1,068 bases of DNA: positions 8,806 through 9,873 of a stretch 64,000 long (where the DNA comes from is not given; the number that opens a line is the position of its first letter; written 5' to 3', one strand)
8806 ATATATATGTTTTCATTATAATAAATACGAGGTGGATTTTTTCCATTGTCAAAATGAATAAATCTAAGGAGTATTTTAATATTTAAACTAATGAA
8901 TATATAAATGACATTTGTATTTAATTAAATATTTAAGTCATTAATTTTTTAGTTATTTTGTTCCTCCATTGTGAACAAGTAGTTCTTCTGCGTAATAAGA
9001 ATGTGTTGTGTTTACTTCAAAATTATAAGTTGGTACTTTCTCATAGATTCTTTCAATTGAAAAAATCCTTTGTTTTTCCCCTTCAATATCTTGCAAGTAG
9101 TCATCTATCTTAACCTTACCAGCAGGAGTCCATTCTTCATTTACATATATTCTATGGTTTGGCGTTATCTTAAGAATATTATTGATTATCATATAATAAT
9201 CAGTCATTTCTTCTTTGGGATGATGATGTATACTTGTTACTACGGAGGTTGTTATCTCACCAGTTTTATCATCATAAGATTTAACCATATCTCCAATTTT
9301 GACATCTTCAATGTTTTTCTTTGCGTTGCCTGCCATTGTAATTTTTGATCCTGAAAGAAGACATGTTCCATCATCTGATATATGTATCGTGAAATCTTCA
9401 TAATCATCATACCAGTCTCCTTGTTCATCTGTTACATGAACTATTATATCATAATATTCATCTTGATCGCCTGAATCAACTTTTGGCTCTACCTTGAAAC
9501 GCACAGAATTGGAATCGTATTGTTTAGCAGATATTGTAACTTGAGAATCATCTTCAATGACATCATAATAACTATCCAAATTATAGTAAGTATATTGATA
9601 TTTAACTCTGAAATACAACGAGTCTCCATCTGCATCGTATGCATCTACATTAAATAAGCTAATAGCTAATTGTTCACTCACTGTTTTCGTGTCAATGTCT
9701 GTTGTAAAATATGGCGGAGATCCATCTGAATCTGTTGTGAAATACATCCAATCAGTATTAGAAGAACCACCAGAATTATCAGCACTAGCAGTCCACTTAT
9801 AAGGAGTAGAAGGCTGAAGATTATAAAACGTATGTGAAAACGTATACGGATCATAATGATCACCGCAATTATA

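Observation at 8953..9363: A Hint domain is the last domain of the giant protein, making a Hedgehog-like self-processing terminus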

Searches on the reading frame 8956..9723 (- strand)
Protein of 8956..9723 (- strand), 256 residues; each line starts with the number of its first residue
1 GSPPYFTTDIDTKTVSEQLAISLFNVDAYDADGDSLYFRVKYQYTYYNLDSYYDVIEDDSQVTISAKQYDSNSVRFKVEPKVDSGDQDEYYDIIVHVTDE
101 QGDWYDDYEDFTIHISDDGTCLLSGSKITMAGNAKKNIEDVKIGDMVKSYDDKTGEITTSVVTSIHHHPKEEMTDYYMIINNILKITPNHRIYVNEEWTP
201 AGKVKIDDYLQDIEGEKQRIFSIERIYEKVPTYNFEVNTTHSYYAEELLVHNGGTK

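Call 12: find_homologous_proteins(query=window:8956-9723:-)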
Query window:8956-9723:- (256 aa): 5 proteins with E <= 0.001 among 310 candidates.
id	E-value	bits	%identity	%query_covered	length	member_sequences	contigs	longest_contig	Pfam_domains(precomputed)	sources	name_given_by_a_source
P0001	3.5e-52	196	54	71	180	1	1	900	PF07591.16,PF14623.12,PF01079.26,PF14890.12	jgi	jgi:hypothetical protein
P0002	8.2e-36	142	50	54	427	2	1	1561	PF07591.16,PF14623.12,PF01079.26,PF14890.12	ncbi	-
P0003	2.2e-30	124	46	50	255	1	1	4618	PF07591.16,PF05203.22,PF01079.26,PF14890.12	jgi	-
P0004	5.1e-28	117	47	46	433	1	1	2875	PF07591.16,PF00801.27,PF01079.26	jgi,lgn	-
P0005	6.1e-6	44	27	52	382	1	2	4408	PF07591.16,PF05203.22,PF14890.12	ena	-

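Call 15: find_encoding_contigs(protein=P0001, flank=3000, max_places=4)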
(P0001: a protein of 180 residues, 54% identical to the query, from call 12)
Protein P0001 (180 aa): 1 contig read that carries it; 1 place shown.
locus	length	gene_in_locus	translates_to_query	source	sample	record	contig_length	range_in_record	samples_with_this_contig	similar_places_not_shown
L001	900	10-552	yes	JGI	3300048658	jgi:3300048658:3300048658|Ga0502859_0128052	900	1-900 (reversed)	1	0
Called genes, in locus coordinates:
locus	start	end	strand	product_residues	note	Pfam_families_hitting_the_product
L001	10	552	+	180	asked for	PF01079:Hint (weak), PF14623:Vint (weak), PF07591:PT-HINT, PF14890:Intein_splicing (faint)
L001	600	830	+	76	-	-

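Call 31: find_related_loci(query=A1, collection=genome_contigs, flank=4000)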
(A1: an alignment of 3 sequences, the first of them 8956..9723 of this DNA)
Query A1 (256 aa) in genome_contigs; peptide patterns used: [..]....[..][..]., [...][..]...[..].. (x = any residue, [..] = any of these).
598 stretches matched a pattern (row limit reached: there are more); 54 encode a relative of the query (tblastn E <= 1e-3); 54 distinct loci.
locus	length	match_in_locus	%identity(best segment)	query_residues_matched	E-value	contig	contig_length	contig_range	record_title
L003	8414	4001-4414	51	115-252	2e-46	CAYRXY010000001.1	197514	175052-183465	MAG TPA_asm: uncultured archaeon isolate SRP141559_co1_164 genome assembly, contig: NODE_5_length_197514_cov_79.180169,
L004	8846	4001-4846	44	119-256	6e-36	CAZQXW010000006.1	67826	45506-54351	MAG TPA_asm: uncultured Thermoplasmatales archaeon isolate SRP332253_co2_211 genome assembly, contig: NODE_316_length_67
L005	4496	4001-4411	46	120-252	3e-35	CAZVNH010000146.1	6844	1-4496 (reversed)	MAG TPA_asm: uncultured Thermoplasmatales archaeon isolate binchicken_co338_5 genome assembly, contig: NODE_3237_length_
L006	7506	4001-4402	49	121-252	5e-35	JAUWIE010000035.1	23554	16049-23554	MAG: Thermoplasmatota archaeon isolate CSMAG_2286 CSMAG_2286_k141_248677_length_23554_cov_9.9908, whole genome shotgun s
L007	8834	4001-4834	47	118-243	1e-33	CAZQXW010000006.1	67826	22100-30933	MAG TPA_asm: uncultured Thermoplasmatales archaeon isolate SRP332253_co2_211 genome assembly, contig: NODE_316_length_67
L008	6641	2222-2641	41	116-252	3e-33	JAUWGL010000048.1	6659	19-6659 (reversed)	MAG: Thermoplasmata archaeon isolate CSMAG_2241 CSMAG_2241_k141_2062823_length_6659_cov_8.4636, whole genome shotgun seq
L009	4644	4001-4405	49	120-256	6e-33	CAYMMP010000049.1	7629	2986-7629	MAG TPA_asm: uncultured Thermoplasmatales archaeon isolate binchicken_co19_562 genome assembly, contig: NODE_16844_lengt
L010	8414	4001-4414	41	121-252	5e-28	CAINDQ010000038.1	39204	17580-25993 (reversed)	uncultured Candidatus Peregrinibacteria bacterium isolate Loclat_bin-10452 genome assembly, contig: bin-10452:038/159, w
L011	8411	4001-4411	37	113-252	2e-27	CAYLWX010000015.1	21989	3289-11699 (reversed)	MAG TPA_asm: uncultured Bdellovibrionales bacterium isolate SRP090828_co2_165 genome assembly, contig: NODE_793_length_2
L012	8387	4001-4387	40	120-252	2e-26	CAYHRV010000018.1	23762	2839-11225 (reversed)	MAG TPA_asm: uncultured Elusimicrobia bacterium isolate ERP119705_co15_213 genome assembly, contig: NODE_1901_length_237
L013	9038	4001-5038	37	118-252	8e-25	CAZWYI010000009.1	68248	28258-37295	MAG TPA_asm: uncultured Thermoplasmatales archaeon isolate binchicken_co17_260 genome assembly, contig: NODE_1290_length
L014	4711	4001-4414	34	121-252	5e-22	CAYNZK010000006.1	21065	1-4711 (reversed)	MAG TPA_asm: uncultured Candidatus Saccharibacteria bacterium isolate ERP125453_co1_532 genome assembly, contig: NODE_24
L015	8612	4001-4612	28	56-252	4e-21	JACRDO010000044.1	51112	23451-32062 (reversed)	MAG: Elusimicrobia bacterium isolate NC_groundwater_1674_Pr3_B-0.1um_65_18 SR-2_scaffold_141_871396, whole genome shotgu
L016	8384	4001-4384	35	121-252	2e-20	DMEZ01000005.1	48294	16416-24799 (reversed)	MAG TPA_asm: Elusimicrobia bacterium isolate UBA9639 contig_19425, whole genome shotgun sequence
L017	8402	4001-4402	31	116-252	3e-19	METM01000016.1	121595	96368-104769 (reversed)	MAG: candidate division WOR-1 bacterium RIFCSPHIGHO2_01_FULL_53_15 rifcsphigho2_01_scaffold_301, whole genome shotgun se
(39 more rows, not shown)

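Call 59: find_related_loci(query=A1, collection=metagenome_contigs, flank=1500)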
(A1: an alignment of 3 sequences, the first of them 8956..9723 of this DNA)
Query A1 (256 aa) in metagenome_contigs; peptide patterns used: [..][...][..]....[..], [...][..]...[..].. (x = any residue, [..] = any of these).
600 stretches matched a pattern (row limit reached: there are more); 9 encode a relative of the query (tblastn E <= 1e-3); 9 distinct loci.
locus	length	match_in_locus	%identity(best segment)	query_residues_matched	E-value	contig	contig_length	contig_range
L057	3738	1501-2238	45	4-256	5e-66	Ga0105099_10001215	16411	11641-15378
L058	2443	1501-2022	43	82-255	5e-39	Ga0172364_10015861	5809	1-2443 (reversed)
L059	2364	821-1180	49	120-243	2e-36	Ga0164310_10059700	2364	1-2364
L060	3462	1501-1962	43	105-252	2e-36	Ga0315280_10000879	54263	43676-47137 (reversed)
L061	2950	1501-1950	43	109-252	7e-36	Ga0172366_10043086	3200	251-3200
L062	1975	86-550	29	120-252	3e-13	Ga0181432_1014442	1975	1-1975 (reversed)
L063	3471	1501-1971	30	101-252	2e-12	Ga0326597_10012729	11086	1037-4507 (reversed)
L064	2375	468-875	25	119-249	2e-6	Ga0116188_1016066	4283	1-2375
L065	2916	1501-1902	28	121-249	2e-6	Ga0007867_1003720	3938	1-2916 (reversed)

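Call 61: predict_structure(alignment_id=A2)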
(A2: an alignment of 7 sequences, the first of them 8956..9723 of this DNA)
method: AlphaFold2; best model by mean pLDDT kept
length: 256 residues; sequences in the alignment: 7
mean_pLDDT: 63.1   pTM: 0.55
mean pLDDT of the five models: 63.1, 63.0, 62.8, 60.3, 50.7
residues with pLDDT >= 90: 74; 70-90: 54; 50-70: 11; < 50: 117
segments of 3 or more residues with pLDDT < 50: 1-98, 100-102, 106-118, 254-256
pLDDT, mean of each block of 10 residues (from residue 1): 28 30 35 33 30 28 29 34 33 45 48 45 93 95 94 89 83 79 90 89 92 93 91 82 93 56
secondary structure, 60 per line:
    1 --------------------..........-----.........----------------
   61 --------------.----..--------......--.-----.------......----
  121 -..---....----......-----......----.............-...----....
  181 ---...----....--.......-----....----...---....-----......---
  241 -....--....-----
elements in order: E21-30 E36-44 E90-95 E111-116 E127-130 E135-137 E146-151 E156-168 E177-180 E184-186 E191-194 E197-200 E209-212 E217-219 E223-226 E232-237 E242-245 E248-251

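Call 63: fold_search(model_id=the predicted structure, library=pdb)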
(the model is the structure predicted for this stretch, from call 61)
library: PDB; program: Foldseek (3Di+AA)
matches with E <= 10: 234; with E <= 0.001: 56
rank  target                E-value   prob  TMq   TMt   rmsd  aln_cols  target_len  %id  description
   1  6y75_B                8.2e-11  1.00  0.48  0.80   2.3       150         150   31  BIL2 domain from T.thermophila BUBL1 locus (C1A-N143A) (released 2021-02-03)
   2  6y75_A                1.1e-10  1.00  0.48  0.79   2.3       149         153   32  BIL2 domain from T.thermophila BUBL1 locus (C1A-N143A) (released 2021-02-03)
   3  6tmm_BBB              1.3e-10  1.00  0.47  0.76   2.8       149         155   32  BIL2 domain from T.thermophila BUBL1 locus (C1A-N143A) (released 2020-12-16)
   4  6tmm_AAA              1.8e-10  1.00  0.47  0.76   2.4       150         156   31  BIL2 domain from T.thermophila BUBL1 locus (C1A-N143A) (released 2020-12-16)
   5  2lwy_MODEL_1_A        1.6e-09  1.00  0.47  0.85   1.9       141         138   27  Solution Structure of Bacterial Intein-Like domain from Clostridium thermocellum (released 2013-05-08)
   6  1mi8                  2.9e-08  1.00  0.44  0.76   3.0       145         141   17  2.0 Angstrom crystal structure of a DnaB intein from Synechocystis sp. PCC 6803 (released 2003-08-19)
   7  6frh_B                8.7e-08  1.00  0.45  0.74   4.1       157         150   15  Crystal structure of Ssp DnaB Mini-Intein variant M86 (released 2019-01-30)
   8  8ubs_A                1.5e-07  1.00  0.45  0.73   3.3       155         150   19  Crystal structure of NrdJ-1 split intein fusion (released 2024-10-09)
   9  3ifj_A                1.5e-07  1.00  0.38  0.66   4.6       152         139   23  Crystal structure of Mtu recA intein, splicing domain (released 2009-10-06)
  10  2in9                  2.3e-07  1.00  0.41  0.73   3.5       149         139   25  crystal structure of Mtu recA intein, splicing domain (released 2007-05-01)
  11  3igd                  2.3e-07  1.00  0.38  0.67   4.5       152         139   23  Crystal structure of Mtu recA intein, splicing domain (released 2009-10-06)
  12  2in0                  2.8e-07  1.00  0.40  0.71   3.6       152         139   24  crystal structure of Mtu recA intein splicing domain (released 2007-05-01)
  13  6frh_A                3.1e-07  1.00  0.44  0.68   3.4       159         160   15  Crystal structure of Ssp DnaB Mini-Intein variant M86 (released 2019-01-30)
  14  4o1r                  3.3e-07  1.00  0.43  0.74   3.1       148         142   18  Crystal structure of NpuDnaB intein (released 2014-03-19)
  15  6fre                  3.6e-07  1.00  0.44  0.71   3.1       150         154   15  Crystal structure of G-1F/H73A mutant of Ssp DnaB Mini-Intein variant M86 (released 2019-01-30)
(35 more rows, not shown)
